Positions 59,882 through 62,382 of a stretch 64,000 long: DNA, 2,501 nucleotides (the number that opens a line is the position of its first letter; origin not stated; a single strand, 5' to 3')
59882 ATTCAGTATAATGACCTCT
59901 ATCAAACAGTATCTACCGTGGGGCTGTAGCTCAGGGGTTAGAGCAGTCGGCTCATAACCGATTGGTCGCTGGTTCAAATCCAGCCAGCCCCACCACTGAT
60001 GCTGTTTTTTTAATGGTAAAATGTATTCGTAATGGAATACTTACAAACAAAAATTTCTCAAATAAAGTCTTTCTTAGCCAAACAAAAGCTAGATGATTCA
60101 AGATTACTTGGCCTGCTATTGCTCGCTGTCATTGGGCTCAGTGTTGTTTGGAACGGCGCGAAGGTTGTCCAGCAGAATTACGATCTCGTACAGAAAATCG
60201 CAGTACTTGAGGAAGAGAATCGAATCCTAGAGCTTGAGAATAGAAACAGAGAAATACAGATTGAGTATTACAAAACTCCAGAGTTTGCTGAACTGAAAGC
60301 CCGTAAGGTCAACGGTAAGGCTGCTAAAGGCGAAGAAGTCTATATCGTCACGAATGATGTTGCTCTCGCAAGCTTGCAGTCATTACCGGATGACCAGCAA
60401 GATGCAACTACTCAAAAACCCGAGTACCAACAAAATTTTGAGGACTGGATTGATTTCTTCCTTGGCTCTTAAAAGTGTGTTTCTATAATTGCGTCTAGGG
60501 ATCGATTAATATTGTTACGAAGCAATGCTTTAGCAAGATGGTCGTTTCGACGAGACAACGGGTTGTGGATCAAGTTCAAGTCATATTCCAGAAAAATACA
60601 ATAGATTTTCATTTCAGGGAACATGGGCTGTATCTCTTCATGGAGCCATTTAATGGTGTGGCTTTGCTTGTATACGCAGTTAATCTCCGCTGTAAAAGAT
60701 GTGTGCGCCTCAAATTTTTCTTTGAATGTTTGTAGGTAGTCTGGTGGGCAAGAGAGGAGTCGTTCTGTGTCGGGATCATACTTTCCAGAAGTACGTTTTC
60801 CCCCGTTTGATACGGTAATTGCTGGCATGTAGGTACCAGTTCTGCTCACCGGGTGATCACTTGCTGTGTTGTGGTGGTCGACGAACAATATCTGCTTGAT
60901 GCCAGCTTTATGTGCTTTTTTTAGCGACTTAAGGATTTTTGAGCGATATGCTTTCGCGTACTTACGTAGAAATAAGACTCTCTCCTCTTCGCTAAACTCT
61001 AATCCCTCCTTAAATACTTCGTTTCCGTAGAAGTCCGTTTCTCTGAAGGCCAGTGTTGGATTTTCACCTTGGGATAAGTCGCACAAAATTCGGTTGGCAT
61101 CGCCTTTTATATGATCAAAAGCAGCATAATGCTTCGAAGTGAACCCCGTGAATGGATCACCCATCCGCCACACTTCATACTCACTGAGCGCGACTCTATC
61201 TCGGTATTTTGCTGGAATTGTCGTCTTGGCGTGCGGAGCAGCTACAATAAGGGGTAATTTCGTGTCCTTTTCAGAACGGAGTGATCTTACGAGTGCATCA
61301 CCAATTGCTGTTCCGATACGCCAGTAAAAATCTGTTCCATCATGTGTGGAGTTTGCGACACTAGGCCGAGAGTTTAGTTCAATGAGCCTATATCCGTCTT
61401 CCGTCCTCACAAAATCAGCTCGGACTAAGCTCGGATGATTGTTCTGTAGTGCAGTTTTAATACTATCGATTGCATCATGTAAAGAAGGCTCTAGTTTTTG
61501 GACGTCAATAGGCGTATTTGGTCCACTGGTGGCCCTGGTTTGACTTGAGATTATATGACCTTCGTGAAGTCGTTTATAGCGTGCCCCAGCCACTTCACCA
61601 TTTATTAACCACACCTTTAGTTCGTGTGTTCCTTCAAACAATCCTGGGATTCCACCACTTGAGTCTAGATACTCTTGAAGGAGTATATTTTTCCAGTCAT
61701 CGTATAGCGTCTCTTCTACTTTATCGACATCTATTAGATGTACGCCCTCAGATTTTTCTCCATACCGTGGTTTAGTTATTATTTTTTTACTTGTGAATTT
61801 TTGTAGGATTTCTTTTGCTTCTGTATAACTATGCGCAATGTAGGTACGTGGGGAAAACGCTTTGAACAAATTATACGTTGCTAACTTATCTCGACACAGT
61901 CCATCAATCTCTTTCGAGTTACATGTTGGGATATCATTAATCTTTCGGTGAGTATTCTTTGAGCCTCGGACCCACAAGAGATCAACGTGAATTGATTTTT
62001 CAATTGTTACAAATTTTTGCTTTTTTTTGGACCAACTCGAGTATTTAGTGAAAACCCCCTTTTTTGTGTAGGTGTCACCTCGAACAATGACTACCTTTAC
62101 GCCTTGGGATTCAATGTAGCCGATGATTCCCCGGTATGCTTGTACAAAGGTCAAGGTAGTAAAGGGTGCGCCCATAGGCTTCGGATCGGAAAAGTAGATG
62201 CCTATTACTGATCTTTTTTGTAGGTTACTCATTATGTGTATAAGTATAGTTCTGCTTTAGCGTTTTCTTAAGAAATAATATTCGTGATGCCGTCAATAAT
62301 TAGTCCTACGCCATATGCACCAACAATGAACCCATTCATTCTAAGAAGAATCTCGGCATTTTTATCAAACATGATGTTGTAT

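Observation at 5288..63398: Recurrent -10 box exactly 6 nt upstream of the ATG, implying widespread leaderless mRNAs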

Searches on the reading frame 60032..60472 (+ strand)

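Call 48: search_protein_families(library=pfam, proteins=[window:60032-60472:+], max_evalue=0.001)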
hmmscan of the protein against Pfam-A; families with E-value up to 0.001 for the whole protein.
window:60032-60472:+ (146 aa): 1 family
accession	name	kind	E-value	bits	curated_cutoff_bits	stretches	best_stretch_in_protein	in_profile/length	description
PF04977.20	DivIC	-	2.4e-07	30.9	28.9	1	31-108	1-79/80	Septum formation initiator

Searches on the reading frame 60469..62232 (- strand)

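Call 5: search_protein_families(library=pfam, proteins=[window:60469-62232:-])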
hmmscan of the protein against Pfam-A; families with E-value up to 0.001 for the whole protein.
window:60469-62232:- (587 aa): 3 families
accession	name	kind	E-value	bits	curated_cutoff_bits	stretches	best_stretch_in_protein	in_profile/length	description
PF05013.17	FGase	-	3.4e-09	37.6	28.9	1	327-526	2-195/219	N-formylglutamate amidohydrolase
PF02655.19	ATP-grasp_3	-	1.9e-07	31.7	23.2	1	113-290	1-157/160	ATP-grasp domain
PF08443.16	RimK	-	2.6e-07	30.8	21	1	127-300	18-178/188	RimK-like ATP-grasp domain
